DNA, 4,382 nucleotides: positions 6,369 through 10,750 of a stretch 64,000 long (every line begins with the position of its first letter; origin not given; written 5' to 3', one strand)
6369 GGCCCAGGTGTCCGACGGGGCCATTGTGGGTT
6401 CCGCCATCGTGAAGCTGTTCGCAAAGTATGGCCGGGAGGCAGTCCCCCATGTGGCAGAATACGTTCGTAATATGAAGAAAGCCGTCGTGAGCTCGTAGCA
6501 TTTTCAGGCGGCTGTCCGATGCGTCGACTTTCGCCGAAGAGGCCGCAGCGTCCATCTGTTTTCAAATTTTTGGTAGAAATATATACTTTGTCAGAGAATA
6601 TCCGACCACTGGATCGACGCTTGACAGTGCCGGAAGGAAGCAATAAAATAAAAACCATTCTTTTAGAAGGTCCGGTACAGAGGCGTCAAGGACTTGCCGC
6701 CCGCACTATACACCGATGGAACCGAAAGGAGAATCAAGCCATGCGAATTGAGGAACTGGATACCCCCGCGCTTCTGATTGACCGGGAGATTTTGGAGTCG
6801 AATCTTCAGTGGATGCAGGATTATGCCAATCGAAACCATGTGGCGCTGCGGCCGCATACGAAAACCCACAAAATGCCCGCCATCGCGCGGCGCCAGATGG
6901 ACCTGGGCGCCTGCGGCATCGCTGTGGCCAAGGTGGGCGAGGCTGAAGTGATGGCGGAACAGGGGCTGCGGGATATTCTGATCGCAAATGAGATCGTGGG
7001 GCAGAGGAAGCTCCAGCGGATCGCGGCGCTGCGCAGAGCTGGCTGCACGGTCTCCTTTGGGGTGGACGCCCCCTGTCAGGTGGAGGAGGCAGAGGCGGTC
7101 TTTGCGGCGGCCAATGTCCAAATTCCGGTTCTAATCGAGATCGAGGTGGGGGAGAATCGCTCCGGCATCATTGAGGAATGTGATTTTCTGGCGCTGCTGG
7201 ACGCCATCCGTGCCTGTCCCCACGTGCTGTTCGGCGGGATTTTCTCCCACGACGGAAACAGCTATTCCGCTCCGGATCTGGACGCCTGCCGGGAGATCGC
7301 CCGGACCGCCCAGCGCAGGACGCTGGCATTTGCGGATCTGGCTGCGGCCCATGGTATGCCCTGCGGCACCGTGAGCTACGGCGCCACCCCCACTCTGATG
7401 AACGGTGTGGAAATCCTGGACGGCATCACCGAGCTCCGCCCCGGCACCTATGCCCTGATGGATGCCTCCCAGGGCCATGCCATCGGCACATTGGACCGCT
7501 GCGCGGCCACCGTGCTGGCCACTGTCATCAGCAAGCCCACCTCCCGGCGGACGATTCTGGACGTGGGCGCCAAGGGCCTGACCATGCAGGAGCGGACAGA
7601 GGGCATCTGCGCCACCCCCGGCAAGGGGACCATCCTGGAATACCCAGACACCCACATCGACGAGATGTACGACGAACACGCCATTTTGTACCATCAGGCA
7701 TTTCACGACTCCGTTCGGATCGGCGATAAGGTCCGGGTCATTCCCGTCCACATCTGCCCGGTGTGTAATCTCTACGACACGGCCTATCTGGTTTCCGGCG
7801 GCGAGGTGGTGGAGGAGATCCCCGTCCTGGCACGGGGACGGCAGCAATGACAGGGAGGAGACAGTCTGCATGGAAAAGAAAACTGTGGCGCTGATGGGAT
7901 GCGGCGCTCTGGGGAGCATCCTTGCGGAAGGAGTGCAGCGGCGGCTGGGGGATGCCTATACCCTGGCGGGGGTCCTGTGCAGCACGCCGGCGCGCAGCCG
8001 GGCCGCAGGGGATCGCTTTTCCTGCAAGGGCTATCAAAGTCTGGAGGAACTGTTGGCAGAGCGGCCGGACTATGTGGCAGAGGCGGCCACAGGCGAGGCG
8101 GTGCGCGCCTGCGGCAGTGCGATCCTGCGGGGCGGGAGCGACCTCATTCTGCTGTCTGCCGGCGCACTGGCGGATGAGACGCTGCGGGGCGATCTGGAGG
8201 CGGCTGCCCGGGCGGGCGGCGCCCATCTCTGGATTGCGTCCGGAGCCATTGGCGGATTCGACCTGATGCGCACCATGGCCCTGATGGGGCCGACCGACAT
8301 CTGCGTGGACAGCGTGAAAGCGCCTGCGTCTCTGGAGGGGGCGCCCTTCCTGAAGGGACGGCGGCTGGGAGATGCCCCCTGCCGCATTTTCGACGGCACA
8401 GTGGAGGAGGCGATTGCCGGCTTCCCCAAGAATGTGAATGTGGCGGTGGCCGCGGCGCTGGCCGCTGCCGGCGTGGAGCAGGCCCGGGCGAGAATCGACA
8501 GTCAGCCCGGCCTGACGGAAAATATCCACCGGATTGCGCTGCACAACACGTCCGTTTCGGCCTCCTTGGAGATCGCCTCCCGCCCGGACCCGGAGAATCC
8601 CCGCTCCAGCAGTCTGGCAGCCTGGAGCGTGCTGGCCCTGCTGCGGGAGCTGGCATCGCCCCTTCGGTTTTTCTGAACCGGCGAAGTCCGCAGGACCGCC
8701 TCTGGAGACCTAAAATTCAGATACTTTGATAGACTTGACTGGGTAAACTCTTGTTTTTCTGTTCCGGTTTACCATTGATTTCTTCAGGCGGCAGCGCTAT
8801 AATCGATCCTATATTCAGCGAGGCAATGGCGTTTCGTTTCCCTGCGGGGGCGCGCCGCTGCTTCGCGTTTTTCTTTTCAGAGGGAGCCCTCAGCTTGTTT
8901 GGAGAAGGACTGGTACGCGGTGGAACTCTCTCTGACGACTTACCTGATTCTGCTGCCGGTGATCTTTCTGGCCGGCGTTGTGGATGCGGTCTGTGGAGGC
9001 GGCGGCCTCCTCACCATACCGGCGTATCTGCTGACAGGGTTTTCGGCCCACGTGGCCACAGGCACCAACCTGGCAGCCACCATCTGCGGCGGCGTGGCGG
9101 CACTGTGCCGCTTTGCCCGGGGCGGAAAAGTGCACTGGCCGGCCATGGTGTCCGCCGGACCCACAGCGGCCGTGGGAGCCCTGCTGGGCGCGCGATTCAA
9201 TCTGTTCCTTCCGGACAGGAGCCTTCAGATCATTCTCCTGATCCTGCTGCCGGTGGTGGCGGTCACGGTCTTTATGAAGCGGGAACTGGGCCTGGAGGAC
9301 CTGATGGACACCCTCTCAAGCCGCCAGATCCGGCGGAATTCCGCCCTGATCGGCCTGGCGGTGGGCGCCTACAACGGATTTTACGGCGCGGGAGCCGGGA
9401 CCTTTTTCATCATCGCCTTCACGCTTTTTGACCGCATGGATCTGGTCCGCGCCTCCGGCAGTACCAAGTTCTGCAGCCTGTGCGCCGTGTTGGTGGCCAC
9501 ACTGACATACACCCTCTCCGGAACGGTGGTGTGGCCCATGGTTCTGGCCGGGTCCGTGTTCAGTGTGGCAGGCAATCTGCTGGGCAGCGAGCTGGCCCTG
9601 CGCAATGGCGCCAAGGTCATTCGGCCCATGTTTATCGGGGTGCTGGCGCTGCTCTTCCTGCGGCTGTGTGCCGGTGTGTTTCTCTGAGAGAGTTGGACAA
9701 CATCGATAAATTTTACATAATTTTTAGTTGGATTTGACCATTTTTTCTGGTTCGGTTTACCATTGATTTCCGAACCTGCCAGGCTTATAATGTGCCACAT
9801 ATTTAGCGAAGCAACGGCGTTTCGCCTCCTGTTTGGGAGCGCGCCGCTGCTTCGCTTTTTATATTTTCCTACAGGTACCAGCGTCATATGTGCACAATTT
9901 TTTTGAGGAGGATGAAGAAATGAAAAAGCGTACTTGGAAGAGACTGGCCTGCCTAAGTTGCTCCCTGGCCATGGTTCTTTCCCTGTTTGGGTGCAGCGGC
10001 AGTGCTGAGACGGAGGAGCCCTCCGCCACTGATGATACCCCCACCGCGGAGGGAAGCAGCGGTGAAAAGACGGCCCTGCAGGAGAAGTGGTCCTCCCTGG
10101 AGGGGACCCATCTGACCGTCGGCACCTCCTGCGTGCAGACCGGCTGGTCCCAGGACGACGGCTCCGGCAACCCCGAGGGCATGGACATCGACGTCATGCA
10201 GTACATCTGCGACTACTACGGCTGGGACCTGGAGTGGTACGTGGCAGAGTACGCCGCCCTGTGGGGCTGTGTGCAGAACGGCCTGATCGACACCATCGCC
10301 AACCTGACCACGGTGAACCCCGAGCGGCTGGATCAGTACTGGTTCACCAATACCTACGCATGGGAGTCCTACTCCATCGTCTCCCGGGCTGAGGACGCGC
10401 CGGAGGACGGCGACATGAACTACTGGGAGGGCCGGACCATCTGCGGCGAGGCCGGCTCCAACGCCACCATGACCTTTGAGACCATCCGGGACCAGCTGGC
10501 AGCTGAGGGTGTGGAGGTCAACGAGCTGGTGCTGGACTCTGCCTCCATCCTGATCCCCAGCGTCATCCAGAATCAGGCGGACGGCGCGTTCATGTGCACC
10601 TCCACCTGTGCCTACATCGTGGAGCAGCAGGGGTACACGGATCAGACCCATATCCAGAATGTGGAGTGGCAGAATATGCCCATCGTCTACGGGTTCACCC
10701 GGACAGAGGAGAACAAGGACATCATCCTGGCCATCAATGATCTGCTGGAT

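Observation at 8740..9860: Duplicated ~110-bp promoter-attenuator module with an ANTAR-like hexaloop hairpin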

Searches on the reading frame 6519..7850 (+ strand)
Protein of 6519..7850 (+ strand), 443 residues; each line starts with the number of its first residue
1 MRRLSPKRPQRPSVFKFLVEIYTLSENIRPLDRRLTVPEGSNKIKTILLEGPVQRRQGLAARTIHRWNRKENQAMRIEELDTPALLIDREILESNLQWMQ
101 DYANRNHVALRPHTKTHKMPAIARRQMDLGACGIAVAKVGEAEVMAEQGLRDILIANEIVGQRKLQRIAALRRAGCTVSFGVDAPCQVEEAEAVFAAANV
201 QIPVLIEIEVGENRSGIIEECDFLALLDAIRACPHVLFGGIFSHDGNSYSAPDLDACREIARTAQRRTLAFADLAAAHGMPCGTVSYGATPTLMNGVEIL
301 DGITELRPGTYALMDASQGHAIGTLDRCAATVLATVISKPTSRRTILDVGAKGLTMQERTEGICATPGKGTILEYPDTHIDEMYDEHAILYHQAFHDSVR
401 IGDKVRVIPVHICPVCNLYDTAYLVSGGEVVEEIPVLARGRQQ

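Call 8: search_protein_families(library=pfam, proteins=[window:6519-7850:+])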
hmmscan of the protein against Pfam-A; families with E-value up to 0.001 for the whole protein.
window:6519-7850:+ (443 aa): 2 families
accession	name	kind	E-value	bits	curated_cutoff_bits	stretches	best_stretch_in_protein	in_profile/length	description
PF01168.26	Ala_racemase_N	-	5.1e-24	85.7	24.1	1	87-314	1-217/220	Alanine racemase, N-terminal domain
PF14031.13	D-ser_dehydrat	-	3.9e-20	72.7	22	1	329-425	1-97/97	Putative serine dehydratase domain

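Call 85: search_protein_families(library=ncbifam, max_evalue=1e-10, proteins=[window:6519-7850:+])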
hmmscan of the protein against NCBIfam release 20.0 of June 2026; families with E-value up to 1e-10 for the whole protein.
window:6519-7850:+ (443 aa): 1 family
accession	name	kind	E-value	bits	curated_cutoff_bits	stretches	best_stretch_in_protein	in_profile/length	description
NF045642.2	HdxyAspAldBhcC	equivalog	3.9e-57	194.1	690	1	73-441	20-385/387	3-hydroxy-D-aspartate aldolase BhcC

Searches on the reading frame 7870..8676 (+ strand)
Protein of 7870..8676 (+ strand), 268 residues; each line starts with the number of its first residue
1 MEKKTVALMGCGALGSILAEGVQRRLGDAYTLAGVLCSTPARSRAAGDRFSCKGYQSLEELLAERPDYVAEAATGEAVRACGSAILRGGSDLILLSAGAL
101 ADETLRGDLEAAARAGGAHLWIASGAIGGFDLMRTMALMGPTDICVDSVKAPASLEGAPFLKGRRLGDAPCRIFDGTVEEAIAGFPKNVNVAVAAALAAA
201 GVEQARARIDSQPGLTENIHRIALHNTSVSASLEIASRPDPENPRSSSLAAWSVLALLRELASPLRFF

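Call 8: search_protein_families(library=pfam, proteins=[window:7870-8676:+])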
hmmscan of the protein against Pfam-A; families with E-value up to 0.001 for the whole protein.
window:7870-8676:+ (268 aa): 3 families
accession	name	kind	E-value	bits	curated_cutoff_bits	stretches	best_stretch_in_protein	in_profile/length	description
PF01958.23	Asp_DH_C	-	2.1e-25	89.2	27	1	169-255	3-89/89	Aspartate dehydrogenase, C-terminal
PF03447.22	NAD_binding_3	-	1.1e-13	52.3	24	1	10-120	1-113/116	Homoserine dehydrogenase, NAD binding domain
PF01408.29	GFO_IDH_MocA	-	0.00054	21.1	24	1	5-69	2-66/120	Oxidoreductase family, NAD-binding Rossmann fold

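Call 85: search_protein_families(library=ncbifam, max_evalue=1e-10, proteins=[window:7870-8676:+])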
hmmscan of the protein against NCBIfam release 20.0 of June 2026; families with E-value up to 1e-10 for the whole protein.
window:7870-8676:+ (268 aa): 8 families
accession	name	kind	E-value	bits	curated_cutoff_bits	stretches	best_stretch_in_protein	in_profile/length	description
TIGR03855.1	NAD_NadX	equivalog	1.4e-50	171.9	206.55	1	45-266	17-228/229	aspartate dehydrogenase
NF009828.0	PRK13303.1-3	subfamily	1.2e-45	155.7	177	1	4-265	2-261/263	aspartate dehydrogenase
NF009830.0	PRK13304.1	equivalog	3.3e-45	154.6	267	1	6-266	4-262/265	aspartate dehydrogenase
NF009829.0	PRK13303.1-4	subfamily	1.2e-44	152.7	184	1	5-265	2-241/245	aspartate dehydrogenase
NF009825.0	PRK13302.1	equivalog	4.8e-37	127.9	253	1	2-266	5-268/271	aspartate dehydrogenase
NF009824.0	PRK13301.1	equivalog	1.9e-32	112.8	528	1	5-260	4-259/267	putative L-aspartate dehydrogenase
NF009827.0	PRK13303.1-2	equivalog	1.8e-31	109.4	226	1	5-262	3-262/267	aspartate dehydrogenase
NF009826.0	PRK13303.1-1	equivalog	2.6e-30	105.8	479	1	6-263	12-269/273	aspartate dehydrogenase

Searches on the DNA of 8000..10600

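Call 3: search_rna_families(source=window, start=8000, end=10600, threshold=evalue, max_evalue=10, show_alignments=3)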
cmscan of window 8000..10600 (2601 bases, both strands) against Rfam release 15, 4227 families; matches with E-value up to 10: 8.
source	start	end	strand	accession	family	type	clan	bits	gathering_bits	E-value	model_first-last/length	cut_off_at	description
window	9788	9866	+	RF02892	SR6_antitoxin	Gene; antisense;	-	25.4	55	0.2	1-104/104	no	Bacillus SR6 antitoxin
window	9977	10072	+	RF00059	TPP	Cis-reg; riboswitch;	-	17.1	54.3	4.1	1-105/105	no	TPP riboswitch aptamer (THI element)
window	9807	9854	+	RF03847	mir-1538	Gene; miRNA;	-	16.6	78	9.8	1-58/58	no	mir-1538 microRNA precursor family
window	9905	9931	+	RF01306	sR52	Gene; snRNA; snoRNA; CD-box;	-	14.8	50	6.9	1-60/60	no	Small nucleolar RNA sR52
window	9353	9417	-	RF01129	sR44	Gene; snRNA; snoRNA; CD-box;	-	14.2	45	2.7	1-55/55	no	Small nucleolar RNA sR44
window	10382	10503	+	RF02175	SMAD5-AS1_3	Gene; lncRNA;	-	13.8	60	5.9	1-125/125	no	SMAD5 antisense RNA 1 conserved region 3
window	9988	10071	-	RF02791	CcsR1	Gene; sRNA;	-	13.7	65.3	6.7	1-83/83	no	Conserved CCUCCUCCC motif stress-induced RNA 1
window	8353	8424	-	RF02791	CcsR1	Gene; sRNA;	-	13.3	65.3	8.4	1-83/83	no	Conserved CCUCCUCCC motif stress-induced RNA 1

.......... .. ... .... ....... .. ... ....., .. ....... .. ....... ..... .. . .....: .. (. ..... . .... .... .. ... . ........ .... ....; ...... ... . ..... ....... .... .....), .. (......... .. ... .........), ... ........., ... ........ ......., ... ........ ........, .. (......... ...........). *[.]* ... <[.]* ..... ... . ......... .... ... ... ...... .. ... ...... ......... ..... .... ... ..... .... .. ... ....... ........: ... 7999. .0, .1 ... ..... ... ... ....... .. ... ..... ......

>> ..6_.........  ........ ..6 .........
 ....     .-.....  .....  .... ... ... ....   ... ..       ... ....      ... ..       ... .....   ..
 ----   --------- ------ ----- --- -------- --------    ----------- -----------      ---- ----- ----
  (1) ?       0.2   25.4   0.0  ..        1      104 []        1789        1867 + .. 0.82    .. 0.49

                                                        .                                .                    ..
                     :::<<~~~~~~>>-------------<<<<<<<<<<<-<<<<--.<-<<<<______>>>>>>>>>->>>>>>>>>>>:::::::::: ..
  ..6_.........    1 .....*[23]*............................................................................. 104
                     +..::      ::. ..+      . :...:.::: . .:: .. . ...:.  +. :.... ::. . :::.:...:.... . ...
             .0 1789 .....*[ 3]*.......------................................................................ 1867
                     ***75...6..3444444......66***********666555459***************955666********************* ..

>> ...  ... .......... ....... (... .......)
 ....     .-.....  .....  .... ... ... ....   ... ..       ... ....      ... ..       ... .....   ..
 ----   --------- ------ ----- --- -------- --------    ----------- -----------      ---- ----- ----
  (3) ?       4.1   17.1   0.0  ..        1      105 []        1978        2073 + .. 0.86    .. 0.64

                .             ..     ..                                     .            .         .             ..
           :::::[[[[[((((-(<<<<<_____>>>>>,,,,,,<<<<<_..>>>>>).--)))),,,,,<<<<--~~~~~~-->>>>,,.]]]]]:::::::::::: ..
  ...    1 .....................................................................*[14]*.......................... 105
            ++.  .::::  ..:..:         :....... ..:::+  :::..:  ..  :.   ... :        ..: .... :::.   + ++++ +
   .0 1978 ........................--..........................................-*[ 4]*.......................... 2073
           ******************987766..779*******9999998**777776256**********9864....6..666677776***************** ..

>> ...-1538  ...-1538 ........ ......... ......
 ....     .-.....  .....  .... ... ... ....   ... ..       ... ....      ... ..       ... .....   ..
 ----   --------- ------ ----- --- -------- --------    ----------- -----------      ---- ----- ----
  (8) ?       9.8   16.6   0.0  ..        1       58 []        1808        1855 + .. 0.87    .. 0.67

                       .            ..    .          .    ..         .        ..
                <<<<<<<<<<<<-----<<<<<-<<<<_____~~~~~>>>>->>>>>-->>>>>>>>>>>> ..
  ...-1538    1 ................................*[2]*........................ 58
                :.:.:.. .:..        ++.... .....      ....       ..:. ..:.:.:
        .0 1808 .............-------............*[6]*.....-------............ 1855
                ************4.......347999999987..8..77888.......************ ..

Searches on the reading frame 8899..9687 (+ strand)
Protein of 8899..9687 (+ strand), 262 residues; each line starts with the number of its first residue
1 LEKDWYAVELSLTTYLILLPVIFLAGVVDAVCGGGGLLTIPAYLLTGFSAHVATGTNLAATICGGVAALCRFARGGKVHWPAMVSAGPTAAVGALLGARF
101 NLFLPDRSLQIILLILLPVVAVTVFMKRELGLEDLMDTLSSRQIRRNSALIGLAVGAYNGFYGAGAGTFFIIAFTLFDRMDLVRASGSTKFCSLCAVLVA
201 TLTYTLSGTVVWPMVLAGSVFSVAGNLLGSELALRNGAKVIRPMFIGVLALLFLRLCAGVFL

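Call 8: search_protein_families(library=pfam, proteins=[window:8899-9687:+])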
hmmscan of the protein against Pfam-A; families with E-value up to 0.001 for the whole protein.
window:8899-9687:+ (262 aa): 1 family
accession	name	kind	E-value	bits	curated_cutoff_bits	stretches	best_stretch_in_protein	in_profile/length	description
PF01925.25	TauE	-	3.8e-43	148.3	32.6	1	19-256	2-237/237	Sulfite exporter TauE/SafE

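Call 13: find_homologous_proteins(query=window:8899-9687:+, max_evalue=1e-20)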
Query window:8899-9687:+ (262 aa): 182 proteins with E <= 1e-20 among 8000 candidates; the best 120 are listed.
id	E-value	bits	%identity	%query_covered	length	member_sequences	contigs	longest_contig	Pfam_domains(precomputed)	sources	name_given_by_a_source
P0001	1.6e-160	551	100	100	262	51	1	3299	PF01925.26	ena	-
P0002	4.4e-103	362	67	97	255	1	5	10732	PF01925.26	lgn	-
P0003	2.0e-102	360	66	92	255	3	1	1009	PF01925.26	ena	-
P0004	1.5e-76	276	51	97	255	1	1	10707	PF01925.26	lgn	-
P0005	6.2e-76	273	52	92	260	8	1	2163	PF01925.26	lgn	-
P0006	2.1e-75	272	52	92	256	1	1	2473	PF01925.26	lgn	-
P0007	3.9e-75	271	51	85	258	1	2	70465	PF01925.26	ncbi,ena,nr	ncbi:MAG: TSUP family transporter [Clostridia bacterium]|nr:TSUP family transporter [Clostridia bact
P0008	2.6e-74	268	51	87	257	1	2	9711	PF01925.26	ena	-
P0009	3.7e-74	268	52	92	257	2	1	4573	PF01925.26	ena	-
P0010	3.8e-74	268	51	85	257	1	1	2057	PF01925.26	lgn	-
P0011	3.9e-74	268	51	97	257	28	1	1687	PF01925.26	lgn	-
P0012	5.6e-74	267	52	87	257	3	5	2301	PF01925.26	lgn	-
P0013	6.5e-74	267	50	90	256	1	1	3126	PF01925.26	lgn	-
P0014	8.3e-74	266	51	92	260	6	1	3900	PF01925.26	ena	-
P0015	1.0e-73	266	49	90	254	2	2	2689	PF01925.26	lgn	-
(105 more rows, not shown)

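Call 14: find_encoding_contigs(protein=P0002, flank=5000, max_places=5)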
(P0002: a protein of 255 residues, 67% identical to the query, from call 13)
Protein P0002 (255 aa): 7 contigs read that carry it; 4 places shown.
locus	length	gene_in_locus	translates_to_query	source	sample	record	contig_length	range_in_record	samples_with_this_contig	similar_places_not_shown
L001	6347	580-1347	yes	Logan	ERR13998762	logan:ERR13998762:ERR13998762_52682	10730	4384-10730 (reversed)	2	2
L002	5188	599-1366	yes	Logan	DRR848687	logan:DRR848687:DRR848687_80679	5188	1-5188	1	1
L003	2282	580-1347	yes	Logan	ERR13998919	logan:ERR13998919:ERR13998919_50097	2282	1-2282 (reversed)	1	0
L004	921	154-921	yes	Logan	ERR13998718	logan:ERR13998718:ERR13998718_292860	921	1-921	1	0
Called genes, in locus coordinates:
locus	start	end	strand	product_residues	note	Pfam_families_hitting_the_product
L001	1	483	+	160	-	?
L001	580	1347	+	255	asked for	PF01925:TauE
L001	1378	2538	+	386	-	PF00155:Aminotran_1_2, PF01053:Cys_Met_Meta_PP, PF01041:DegT_DnrJ_EryC1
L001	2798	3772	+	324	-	PF00497:SBP_bac_3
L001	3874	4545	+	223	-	PF00528:BPD_transp_1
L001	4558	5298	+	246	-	PF00005:ABC_tran, PF02463:SMC_N (weak), PF13304:AAA_21 (faint)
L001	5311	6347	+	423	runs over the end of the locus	PF01546:Peptidase_M20, PF07687:M20_dimer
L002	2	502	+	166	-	?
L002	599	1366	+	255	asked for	PF01925:TauE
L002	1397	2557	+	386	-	PF00155:Aminotran_1_2, PF01053:Cys_Met_Meta_PP, PF01041:DegT_DnrJ_EryC1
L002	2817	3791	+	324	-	PF00497:SBP_bac_3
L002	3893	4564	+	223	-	PF00528:BPD_transp_1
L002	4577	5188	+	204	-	?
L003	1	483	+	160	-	?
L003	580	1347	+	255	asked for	PF01925:TauE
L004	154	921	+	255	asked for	PF01925:TauE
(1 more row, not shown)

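Call 15: find_encoding_contigs(protein=P0004, flank=5000, max_places=3)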
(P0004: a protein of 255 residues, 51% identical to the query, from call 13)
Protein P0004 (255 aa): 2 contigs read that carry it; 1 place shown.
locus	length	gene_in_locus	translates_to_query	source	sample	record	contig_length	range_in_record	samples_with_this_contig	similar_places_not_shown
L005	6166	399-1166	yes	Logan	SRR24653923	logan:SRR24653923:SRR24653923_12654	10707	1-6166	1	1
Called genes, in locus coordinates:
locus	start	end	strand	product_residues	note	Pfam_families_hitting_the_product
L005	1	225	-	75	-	?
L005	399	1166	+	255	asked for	PF01925:TauE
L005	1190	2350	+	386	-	PF00155:Aminotran_1_2, PF00266:Aminotran_5 (weak), PF01041:DegT_DnrJ_EryC1, PF01212:Beta_elim_lyase, PF01053:Cys_Met_Meta_PP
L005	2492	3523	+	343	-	PF00497:SBP_bac_3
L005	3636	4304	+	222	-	PF00528:BPD_transp_1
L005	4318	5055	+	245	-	PF00005:ABC_tran, PF02463:SMC_N (weak), PF13304:AAA_21 (faint)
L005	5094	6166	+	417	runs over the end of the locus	PF01546:Peptidase_M20, PF07687:M20_dimer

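Call 85: search_protein_families(library=ncbifam, max_evalue=1e-10, proteins=[window:8899-9687:+, L001:1378-2538:+])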
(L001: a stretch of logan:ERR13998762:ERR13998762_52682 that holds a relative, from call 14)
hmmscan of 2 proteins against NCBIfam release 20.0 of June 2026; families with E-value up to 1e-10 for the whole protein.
window:8899-9687:+ (262 aa): 1 family
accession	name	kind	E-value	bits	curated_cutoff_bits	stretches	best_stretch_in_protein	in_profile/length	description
NF007909.0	PRK10621.1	equivalog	3.5e-31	108.5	383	1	10-256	7-250/266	hypothetical protein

L001:1378-2538:+ (386 aa): 66 families (the best 25 are shown)
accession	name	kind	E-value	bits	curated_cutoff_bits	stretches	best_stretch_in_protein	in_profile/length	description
NF005816.0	PRK07682.1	equivalog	9.6e-99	330.6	620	1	9-382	12-384/390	aminotransferase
NF041364.1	GntC_guanitoxin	equivalog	3.6e-94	315.6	415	1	30-380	2-356/356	guanitoxin biosynthesis PLP-dependent (S)-gamma-hydroxy-L-arginine cyclodehydratase GntC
NF041091.1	asp_aminotase_Arch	equivalog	2.5e-93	312.9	550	1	26-380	27-374/376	aspartate aminotransferase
NF004975.0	PRK06348.1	equivalog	3.2e-92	309.5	549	1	13-379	16-381/384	pyridoxal phosphate-dependent aminotransferase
NF005817.0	PRK07683.1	equivalog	2.9e-89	299.5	575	1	13-381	15-381/387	aminotransferase A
NF004769.0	PRK06107.1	equivalog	5e-87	292.3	617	1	25-384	32-401/402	aspartate transaminase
NF004770.0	PRK06108.1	subfamily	1.2e-82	277.9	422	1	7-380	17-391/396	pyridoxal phosphate-dependent aminotransferase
NF006229.0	PRK08361.1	equivalog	5.2e-78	262.8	624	1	10-379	17-386/391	aspartate aminotransferase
NF005744.0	PRK07568.1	subfamily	1.8e-74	250.9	389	1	1-376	1-385/398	pyridoxal phosphate-dependent aminotransferase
NF005588.0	PRK07309.1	equivalog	2.1e-74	250.8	576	1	13-382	17-387/391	pyridoxal phosphate-dependent aminotransferase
NF005855.0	PRK07777.1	equivalog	5.2e-69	233.4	553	1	18-378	20-385/391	pyridoxal phosphate-dependent aminotransferase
NF005305.0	PRK06836.1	equivalog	1.2e-66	225.6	376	1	12-383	14-393/396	pyridoxal phosphate-dependent aminotransferase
NF005601.0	PRK07337.1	equivalog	1.2e-65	222.1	496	1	23-380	32-391/394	pyridoxal phosphate-dependent aminotransferase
NF006514.0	PRK08960.1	equivalog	5.3e-65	219.7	554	1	13-379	15-383/388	pyridoxal phosphate-dependent aminotransferase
NF006488.0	PRK08912.1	equivalog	1.7e-62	211.5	498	1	15-381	15-384/387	aminotransferase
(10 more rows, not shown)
